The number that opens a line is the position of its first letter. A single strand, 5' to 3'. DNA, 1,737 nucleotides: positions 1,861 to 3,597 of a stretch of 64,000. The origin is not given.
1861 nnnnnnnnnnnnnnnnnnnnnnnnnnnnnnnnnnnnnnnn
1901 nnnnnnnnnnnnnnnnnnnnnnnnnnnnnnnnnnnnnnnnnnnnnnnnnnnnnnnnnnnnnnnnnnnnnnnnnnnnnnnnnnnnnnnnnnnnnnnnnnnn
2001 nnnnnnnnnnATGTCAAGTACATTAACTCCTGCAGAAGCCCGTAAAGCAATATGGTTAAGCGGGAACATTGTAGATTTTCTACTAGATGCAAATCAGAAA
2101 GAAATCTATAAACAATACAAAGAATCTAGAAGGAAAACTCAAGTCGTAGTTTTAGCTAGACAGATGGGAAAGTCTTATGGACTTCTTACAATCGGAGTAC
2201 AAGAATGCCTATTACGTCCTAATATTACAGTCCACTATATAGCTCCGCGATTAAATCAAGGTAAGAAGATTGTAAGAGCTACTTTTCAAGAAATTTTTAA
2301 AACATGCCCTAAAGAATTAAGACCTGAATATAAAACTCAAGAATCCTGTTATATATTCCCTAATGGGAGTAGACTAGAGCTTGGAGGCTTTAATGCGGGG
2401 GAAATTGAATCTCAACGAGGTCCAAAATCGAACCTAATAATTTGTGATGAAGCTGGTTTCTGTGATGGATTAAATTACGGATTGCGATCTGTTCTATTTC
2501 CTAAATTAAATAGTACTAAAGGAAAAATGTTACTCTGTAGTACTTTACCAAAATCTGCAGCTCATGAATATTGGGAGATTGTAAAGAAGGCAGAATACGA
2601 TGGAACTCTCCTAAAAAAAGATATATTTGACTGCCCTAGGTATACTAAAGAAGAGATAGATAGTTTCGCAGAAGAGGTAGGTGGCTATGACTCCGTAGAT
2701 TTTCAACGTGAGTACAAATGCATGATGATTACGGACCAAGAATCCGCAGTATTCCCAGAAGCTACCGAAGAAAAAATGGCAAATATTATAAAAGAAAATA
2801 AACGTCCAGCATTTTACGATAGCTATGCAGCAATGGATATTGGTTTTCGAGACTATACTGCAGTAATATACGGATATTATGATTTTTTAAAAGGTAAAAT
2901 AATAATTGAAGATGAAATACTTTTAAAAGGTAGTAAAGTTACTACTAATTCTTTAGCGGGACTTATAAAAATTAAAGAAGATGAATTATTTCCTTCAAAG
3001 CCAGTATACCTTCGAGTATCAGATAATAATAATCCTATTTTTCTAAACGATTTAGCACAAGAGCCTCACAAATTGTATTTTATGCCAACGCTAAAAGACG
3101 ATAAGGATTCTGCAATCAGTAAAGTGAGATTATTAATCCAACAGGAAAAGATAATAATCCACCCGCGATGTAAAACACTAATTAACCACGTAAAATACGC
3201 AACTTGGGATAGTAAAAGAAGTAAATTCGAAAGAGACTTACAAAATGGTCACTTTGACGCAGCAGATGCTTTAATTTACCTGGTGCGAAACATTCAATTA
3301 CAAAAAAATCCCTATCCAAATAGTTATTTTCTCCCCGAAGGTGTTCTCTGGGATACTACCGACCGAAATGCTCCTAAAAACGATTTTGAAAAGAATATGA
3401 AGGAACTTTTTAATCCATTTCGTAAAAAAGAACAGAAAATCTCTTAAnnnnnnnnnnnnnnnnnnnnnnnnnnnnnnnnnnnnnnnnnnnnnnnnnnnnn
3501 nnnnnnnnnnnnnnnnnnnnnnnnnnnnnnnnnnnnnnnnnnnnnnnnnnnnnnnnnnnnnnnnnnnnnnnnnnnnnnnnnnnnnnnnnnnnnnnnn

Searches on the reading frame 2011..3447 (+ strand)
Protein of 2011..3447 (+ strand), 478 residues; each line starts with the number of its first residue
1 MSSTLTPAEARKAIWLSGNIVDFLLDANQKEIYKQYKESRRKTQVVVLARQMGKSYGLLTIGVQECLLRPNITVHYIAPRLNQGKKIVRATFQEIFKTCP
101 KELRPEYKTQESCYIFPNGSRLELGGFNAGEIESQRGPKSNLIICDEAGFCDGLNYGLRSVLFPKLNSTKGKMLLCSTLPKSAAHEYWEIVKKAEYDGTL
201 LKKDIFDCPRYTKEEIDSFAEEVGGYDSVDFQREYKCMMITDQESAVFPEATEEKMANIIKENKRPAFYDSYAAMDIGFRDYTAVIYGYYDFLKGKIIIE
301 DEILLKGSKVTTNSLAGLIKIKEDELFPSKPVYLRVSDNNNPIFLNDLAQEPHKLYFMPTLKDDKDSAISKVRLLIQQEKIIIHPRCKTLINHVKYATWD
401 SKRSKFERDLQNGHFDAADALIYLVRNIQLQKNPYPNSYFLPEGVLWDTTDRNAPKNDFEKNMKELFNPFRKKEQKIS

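Call 9: search_dna_similar(query=window:2011-3447:+, collection=phages, mode=protein, max_rows=15)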
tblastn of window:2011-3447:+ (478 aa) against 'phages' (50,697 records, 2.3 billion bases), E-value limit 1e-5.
Records with a match: 800; places in all: 800; records where one place covers at least 80% of the query: 494.
Best place of each record, by identity: <60% 800.
By first word of the organism name: Vibrio 350; Salmonella 265; Escherichia 129; Phage 12; Bacteriophage 10; Pelagibacter 5; Providencia 4; Shigella 4; Pectobacterium 4; Citrobacter 3; and 11 more.
By host as written in the record: - 340; Escherichia coli 41; Salmonella enterica subsp. enterica serovar Enteritidis PT1 39; Vibrio harveyi BAA-1116 36; Salmonella sp. 24; Salmonella enterica 23; Salmonella enterica subsp. enterica serovar Enteritidis 21; Salmonella enterica subsp. enterica 17; and 115 more.
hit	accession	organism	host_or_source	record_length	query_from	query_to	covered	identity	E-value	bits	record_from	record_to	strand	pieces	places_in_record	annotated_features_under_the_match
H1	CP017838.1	Proteobacteria phage MWH-Nonnen-W8red 1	Silvanigrella aquatica Nonnen-W8red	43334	1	473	99%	26.5%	1e-29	129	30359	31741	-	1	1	record has no annotation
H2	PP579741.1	Enterobacter phage KKP_3711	Enterobacter sp. KKP_3684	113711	29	440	86%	25.6%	3e-10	69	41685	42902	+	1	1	terminase large subunit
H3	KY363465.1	Providencia phage vB_PreS_PR1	Providencia sp.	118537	29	443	87%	25.4%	4e-9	66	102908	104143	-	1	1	terminase large subunit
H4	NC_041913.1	Providencia phage vB_PreS_PR1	Providencia sp.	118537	29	443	87%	25.4%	4e-9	66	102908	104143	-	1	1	terminase large subunit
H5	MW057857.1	Providencia phage PSTCR5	Providencia stuartii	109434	29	441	86%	25.3%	4e-9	66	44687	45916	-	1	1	terminase large subunit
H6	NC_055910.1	Providencia phage PSTCR5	Providencia stuartii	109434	29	441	86%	25.3%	4e-9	66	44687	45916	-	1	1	terminase large subunit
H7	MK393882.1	Salmonella phage 3-29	Salmonella enterica subsp. enterica ...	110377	26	450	89%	23.9%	3e-9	66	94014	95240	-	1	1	terminase large subunit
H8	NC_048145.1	Salmonella phage 3-29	Salmonella enterica subsp. enterica ...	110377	26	450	89%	23.9%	3e-9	66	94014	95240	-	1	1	terminase large subunit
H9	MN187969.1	Salmonella phage OSY-STA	Salmonella enterica subsp. enterica ...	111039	26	450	89%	23.9%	3e-9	66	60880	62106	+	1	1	terminase large subunit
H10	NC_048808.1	Salmonella phage OSY-STA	Salmonella enterica subsp. enterica ...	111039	26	450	89%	23.9%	3e-9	66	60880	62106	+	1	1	terminase large subunit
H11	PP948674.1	Salmonella phage SLAM_phiST45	Salmonella enterica subsp. enterica ...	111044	26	450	89%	23.9%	3e-9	66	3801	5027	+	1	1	terminase large subunit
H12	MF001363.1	Salmonella phage SH9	Salmonella enterica subsp. enterica ...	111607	26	450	89%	23.9%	3e-9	66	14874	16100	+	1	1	terminase large subunit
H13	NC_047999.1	Salmonella phage SH9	Salmonella enterica subsp. enterica ...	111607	26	450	89%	23.9%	3e-9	66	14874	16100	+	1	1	terminase large subunit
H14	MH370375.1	Salmonella phage S124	Salmonella enterica serotype Derby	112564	26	450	89%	23.9%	4e-9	66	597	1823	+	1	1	terminase large subunit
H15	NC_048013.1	Salmonella phage S124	Salmonella enterica serotype Derby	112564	26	450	89%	23.9%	4e-9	66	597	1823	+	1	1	terminase large subunit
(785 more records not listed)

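Call 14: search_protein_families(library=phrogs, proteins=[window:2011-3447:+], max_evalue=0.01)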
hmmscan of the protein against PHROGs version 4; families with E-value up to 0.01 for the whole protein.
window:2011-3447:+ (478 aa): 6 families
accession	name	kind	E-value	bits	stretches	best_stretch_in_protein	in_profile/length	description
phrog_5653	-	head and packaging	9.2e-09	36.3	1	240-433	3-185/199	terminase large subunit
phrog_5989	-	head and packaging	7.2e-08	32.9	1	25-192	142-300/347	terminase large subunit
phrog_7579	-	head and packaging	4.5e-07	30.3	1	26-249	4-222/239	terminase large subunit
phrog_6672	-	head and packaging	8.1e-07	29.7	1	369-432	69-133/145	terminase large subunit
phrog_15503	-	unknown function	4.8e-05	23.8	1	40-172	84-214/245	-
phrog_675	-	head and packaging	0.00084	18.7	1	22-99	40-113/576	terminase large subunit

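Call 15: search_protein_families(library=pfam, proteins=[window:2011-3447:+], max_evalue=0.01)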
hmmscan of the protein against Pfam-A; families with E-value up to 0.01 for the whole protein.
window:2011-3447:+ (478 aa): 1 family
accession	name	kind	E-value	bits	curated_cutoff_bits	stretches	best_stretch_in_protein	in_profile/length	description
PF03237.21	Terminase_6N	-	4.9e-08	33.3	22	1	47-251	3-211/215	Terminase large subunit, T4likevirus-type, N-terminal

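Call 16: find_related_loci(query=window:2011-3447:+, collection=viral_contigs, flank=6000)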
Query window:2011-3447:+ (478 aa) in viral_contigs; peptide patterns used: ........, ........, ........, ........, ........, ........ (x = any residue, [..] = any of these).
5 stretches matched a pattern; 2 encode a relative of the query (tblastn E <= 1e-3); 2 distinct loci.
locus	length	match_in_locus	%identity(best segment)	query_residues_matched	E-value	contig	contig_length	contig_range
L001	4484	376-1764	55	5-468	1e-172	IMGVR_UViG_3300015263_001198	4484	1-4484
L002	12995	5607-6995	55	5-468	1e-167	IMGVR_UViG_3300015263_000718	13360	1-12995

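Call 17: find_related_loci(query=window:2011-3447:+, collection=genome_contigs, flank=6000)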
Query window:2011-3447:+ (478 aa) in genome_contigs; peptide patterns used: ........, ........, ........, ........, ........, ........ (x = any residue, [..] = any of these).
27 stretches matched a pattern, but none encodes a relative of the query by tblastn (E <= 1e-3).

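Call 23: find_related_loci(query=A1, collection=metagenome_contigs, flank=7000)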
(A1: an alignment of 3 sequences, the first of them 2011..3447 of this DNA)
Query A1 (478 aa) in metagenome_contigs; peptide patterns used: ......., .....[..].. (x = any residue, [..] = any of these).
213 stretches matched a pattern; 13 encode a relative of the query (tblastn E <= 1e-3); 13 distinct loci.
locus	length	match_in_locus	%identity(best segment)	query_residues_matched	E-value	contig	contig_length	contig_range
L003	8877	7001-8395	52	3-468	3e-170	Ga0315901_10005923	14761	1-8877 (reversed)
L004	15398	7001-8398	55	5-472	6e-165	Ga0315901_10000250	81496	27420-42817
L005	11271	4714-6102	55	5-468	1e-164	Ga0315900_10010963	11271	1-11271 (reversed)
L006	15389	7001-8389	54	5-468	6e-163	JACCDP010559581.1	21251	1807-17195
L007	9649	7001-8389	53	5-468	1e-162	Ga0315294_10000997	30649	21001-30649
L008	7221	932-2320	53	5-468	5e-163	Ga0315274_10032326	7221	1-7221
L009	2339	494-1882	54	5-468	4e-173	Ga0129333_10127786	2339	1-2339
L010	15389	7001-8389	53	5-468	1e-160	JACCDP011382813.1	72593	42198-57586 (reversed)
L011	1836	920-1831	59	5-307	9e-134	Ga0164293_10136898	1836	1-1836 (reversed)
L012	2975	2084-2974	61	5-300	4e-129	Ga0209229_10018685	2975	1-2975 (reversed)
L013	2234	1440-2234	60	5-268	9e-113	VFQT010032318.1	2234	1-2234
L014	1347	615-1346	61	1-243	2e-104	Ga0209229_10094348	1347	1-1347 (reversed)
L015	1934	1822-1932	46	5-41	4e-6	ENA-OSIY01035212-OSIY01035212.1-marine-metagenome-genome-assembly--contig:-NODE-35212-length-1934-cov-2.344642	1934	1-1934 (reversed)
